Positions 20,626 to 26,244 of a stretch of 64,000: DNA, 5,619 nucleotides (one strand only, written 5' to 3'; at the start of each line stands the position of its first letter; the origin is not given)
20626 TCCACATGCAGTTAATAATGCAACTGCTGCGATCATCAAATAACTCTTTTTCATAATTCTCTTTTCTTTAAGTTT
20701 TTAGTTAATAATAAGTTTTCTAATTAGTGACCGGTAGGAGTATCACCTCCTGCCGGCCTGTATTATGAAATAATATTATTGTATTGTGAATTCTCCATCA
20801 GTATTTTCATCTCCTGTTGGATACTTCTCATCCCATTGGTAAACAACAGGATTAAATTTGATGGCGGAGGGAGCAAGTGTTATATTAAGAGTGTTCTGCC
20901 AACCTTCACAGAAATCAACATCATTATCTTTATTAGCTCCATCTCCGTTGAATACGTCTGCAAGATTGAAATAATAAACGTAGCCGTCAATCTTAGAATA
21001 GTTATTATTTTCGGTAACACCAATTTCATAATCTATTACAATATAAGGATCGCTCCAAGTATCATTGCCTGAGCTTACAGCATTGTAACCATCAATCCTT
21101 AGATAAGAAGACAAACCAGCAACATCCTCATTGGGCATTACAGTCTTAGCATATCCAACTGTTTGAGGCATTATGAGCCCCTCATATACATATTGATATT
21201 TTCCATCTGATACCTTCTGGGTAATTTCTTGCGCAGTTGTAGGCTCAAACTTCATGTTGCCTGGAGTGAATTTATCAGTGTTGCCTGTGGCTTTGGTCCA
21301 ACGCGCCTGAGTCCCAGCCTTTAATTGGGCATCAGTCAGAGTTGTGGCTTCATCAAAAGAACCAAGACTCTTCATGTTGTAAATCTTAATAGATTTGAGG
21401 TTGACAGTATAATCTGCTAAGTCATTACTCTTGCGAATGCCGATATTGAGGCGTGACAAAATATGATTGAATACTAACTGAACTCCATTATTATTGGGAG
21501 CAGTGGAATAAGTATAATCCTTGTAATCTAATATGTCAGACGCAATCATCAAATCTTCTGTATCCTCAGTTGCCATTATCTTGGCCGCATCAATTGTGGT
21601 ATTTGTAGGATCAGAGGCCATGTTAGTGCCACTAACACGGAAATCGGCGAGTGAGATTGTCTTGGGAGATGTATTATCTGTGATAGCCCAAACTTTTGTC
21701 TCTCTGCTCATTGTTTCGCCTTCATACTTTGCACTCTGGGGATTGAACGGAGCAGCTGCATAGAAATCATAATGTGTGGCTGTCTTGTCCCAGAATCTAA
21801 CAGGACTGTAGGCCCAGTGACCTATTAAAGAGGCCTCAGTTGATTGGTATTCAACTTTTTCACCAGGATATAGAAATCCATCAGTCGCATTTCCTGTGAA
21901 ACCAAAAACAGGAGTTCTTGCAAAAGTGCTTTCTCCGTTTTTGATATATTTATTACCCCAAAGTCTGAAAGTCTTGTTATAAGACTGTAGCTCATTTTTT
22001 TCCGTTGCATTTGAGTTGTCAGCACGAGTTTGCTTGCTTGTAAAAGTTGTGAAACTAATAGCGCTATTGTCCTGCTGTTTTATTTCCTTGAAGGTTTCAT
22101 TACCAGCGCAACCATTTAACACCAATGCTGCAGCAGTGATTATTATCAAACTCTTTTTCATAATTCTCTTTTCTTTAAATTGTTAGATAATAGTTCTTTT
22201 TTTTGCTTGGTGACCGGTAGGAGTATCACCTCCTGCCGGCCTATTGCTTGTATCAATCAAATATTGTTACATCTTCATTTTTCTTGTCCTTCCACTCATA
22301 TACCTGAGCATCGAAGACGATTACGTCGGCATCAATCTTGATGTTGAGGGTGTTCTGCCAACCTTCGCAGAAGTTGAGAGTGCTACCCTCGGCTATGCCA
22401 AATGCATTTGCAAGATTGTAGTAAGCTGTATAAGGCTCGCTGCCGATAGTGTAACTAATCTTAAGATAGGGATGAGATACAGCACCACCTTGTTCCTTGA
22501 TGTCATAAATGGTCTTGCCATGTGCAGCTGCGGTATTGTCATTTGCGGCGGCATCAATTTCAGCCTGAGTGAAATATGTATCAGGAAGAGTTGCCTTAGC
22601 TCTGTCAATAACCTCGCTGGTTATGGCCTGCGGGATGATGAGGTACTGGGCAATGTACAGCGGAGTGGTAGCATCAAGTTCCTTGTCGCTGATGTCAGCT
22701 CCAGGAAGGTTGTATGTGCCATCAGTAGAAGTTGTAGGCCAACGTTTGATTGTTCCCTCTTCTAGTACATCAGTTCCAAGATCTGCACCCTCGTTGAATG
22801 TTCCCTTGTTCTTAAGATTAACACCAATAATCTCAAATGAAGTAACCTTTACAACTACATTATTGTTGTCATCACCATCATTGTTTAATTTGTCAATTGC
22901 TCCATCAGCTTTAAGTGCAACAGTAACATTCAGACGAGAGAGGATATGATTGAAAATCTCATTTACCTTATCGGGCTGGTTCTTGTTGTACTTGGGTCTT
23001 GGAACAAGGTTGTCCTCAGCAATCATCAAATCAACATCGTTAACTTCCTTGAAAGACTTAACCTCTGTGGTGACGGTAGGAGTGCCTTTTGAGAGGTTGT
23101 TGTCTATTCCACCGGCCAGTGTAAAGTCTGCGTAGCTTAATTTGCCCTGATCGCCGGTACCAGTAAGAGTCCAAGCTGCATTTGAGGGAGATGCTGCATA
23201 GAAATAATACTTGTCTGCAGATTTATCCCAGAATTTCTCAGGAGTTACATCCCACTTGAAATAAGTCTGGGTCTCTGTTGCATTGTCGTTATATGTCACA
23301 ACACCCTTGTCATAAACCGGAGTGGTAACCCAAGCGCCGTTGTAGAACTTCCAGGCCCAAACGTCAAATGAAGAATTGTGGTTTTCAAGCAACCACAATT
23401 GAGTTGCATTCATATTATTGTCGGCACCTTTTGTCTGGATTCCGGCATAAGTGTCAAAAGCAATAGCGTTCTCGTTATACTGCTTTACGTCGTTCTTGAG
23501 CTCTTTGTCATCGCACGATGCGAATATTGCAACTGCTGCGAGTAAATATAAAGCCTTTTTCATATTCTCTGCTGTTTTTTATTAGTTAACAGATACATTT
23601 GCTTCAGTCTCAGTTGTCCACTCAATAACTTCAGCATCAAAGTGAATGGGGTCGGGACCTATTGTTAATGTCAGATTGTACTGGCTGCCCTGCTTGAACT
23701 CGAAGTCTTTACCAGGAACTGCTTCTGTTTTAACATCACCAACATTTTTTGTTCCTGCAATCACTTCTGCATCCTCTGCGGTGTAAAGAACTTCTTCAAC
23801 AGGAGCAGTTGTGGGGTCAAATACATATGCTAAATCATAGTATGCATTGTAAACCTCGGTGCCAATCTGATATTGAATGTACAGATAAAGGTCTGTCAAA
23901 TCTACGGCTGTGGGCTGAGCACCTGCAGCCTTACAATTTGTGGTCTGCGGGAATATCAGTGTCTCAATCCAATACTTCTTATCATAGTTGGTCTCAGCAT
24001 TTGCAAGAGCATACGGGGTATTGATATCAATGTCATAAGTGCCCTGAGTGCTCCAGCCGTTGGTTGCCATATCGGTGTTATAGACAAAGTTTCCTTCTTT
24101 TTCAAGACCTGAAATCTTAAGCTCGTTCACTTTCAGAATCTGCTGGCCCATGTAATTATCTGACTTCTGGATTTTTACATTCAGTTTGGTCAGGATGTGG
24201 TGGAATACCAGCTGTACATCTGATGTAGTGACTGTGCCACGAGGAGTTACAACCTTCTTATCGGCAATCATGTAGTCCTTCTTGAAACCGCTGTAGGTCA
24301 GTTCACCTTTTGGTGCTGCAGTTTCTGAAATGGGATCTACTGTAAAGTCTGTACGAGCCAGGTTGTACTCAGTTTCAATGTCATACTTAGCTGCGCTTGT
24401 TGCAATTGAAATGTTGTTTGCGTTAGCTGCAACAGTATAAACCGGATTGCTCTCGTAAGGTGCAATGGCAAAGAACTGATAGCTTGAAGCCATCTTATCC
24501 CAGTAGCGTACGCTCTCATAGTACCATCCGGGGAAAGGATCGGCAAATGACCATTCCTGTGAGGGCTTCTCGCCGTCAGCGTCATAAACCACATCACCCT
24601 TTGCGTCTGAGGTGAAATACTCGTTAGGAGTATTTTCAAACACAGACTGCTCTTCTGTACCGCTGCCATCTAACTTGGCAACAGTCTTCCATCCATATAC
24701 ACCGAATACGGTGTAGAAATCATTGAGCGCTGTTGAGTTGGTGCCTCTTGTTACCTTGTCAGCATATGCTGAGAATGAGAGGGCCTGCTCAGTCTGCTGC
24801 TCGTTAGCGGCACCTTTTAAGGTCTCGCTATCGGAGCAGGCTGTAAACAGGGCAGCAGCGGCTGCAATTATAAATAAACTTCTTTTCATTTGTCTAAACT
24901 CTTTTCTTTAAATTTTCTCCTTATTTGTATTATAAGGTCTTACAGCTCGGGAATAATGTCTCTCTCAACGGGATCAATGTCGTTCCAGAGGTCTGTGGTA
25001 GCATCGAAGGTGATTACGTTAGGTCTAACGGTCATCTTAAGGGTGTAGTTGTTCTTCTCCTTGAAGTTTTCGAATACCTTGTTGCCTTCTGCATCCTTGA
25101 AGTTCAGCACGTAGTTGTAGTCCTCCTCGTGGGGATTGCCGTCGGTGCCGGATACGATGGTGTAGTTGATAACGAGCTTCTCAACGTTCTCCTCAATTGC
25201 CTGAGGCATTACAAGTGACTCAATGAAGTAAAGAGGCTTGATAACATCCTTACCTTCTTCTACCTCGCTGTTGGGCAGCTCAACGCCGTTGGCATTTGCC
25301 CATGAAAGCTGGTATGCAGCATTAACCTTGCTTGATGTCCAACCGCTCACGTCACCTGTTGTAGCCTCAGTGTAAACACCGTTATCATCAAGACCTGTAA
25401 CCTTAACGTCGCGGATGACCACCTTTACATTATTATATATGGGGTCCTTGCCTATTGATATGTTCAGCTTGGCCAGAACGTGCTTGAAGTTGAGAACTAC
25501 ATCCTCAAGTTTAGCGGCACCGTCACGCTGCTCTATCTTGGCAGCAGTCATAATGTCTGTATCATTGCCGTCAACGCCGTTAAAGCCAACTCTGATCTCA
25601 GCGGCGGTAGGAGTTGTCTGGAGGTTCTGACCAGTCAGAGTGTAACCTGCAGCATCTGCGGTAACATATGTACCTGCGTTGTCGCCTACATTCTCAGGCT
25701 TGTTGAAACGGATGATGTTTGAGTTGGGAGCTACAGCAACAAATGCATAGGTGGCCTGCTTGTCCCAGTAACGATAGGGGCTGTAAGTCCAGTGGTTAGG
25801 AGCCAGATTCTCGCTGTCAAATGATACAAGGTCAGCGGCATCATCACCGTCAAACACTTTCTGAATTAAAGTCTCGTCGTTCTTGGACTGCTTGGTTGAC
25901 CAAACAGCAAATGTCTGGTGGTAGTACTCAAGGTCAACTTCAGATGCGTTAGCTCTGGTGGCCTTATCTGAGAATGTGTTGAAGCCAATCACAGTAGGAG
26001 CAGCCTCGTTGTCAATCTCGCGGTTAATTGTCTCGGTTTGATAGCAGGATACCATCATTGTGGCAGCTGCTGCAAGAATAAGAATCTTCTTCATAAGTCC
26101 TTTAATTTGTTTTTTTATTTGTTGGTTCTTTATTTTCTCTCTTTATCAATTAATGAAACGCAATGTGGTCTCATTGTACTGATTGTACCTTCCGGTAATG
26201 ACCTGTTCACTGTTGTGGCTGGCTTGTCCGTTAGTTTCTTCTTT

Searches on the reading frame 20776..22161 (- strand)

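Call 7: search_protein_families(library=pfam, proteins=[window:20776-22161:-], max_evalue=10)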
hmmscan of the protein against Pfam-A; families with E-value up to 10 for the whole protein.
window:20776-22161:- (461 aa): 1 family
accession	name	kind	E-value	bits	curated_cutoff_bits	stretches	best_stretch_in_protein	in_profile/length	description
PF13149.12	Mfa_like_1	-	3.4e-09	37.5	27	1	101-338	33-196/246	Fimbrillin-like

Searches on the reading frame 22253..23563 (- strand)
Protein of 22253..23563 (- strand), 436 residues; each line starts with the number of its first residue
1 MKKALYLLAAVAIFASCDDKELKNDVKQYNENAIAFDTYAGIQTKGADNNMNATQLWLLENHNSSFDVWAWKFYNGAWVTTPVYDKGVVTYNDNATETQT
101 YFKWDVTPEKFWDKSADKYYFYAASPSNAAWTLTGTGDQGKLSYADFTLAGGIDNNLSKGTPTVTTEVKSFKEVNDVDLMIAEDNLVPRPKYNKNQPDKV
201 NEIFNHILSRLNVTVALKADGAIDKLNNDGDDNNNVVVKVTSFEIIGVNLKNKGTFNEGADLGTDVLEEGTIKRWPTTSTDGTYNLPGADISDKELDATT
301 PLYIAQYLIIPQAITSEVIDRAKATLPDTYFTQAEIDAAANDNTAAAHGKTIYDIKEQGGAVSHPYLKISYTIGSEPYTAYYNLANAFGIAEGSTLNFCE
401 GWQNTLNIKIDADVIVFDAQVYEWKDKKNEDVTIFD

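Call 7: search_protein_families(library=pfam, proteins=[window:22253-23563:-], max_evalue=10)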
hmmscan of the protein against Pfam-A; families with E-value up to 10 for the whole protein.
window:22253-23563:- (436 aa): 1 family
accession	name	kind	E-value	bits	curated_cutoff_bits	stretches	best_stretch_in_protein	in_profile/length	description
PF17451.8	Glyco_hyd_101C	-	1.1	10.1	25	1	25-136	12-101/119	Glycosyl hydrolase 101 beta sandwich domain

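Call 61: search_protein_families(library=pfam, proteins=[window:22253-23563:-], max_evalue=0.1)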
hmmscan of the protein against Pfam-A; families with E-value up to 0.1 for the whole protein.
window:22253-23563:- (436 aa): 0 families

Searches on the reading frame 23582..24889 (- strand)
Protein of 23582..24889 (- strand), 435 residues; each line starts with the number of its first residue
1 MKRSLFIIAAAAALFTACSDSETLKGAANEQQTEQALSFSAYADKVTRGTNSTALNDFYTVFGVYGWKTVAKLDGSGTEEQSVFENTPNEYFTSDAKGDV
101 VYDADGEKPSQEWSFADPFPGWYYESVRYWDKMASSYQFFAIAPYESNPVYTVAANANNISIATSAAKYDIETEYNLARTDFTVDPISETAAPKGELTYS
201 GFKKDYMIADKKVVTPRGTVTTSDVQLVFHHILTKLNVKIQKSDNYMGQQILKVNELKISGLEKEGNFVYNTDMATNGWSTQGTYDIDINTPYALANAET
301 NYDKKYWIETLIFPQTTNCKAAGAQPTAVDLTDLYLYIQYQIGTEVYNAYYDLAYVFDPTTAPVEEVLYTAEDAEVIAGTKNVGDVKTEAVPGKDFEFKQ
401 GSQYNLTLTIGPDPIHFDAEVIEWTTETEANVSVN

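Call 7: search_protein_families(library=pfam, proteins=[window:23582-24889:-], max_evalue=10)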
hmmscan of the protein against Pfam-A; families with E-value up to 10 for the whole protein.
window:23582-24889:- (435 aa): 4 families
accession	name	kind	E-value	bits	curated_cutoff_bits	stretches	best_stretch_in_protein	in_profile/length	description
PF13149.12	Mfa_like_1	-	1.1e-12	49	27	1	122-424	47-246/246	Fimbrillin-like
PF08155.16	NOGCT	-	0.053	14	27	1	282-304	14-36/54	NOGCT (NUC087) domain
PF06097.16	DUF945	-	0.082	12.4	26.8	1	198-287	165-265/460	Bacterial protein of unknown function (DUF945)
PF24155.1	DUF7406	-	0.14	12.5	28.4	1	210-227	20-37/52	Domain of unknown function (DUF7406)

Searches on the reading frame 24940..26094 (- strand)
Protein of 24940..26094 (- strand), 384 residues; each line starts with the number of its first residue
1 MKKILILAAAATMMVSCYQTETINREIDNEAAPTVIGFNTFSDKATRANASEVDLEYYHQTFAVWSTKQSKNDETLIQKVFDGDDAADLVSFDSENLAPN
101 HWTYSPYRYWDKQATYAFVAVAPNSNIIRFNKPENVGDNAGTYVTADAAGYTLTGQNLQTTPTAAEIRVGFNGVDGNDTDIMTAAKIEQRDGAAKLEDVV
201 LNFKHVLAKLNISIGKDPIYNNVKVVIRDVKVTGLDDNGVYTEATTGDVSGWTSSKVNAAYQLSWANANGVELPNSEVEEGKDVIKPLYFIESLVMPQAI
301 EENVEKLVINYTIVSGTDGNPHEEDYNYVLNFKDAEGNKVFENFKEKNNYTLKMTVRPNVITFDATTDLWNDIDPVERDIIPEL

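Call 7: search_protein_families(library=pfam, proteins=[window:24940-26094:-], max_evalue=10)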
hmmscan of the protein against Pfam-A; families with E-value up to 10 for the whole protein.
window:24940-26094:- (384 aa): 1 family
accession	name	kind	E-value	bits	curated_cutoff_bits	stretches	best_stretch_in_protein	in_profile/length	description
PF24999.1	LAMB4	-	0.2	12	27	1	352-375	20-43/66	Laminin subunit beta-4-like domain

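Call 61: search_protein_families(library=pfam, proteins=[window:24940-26094:-], max_evalue=0.1)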
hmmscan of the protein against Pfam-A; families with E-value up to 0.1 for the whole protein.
window:24940-26094:- (384 aa): 0 families
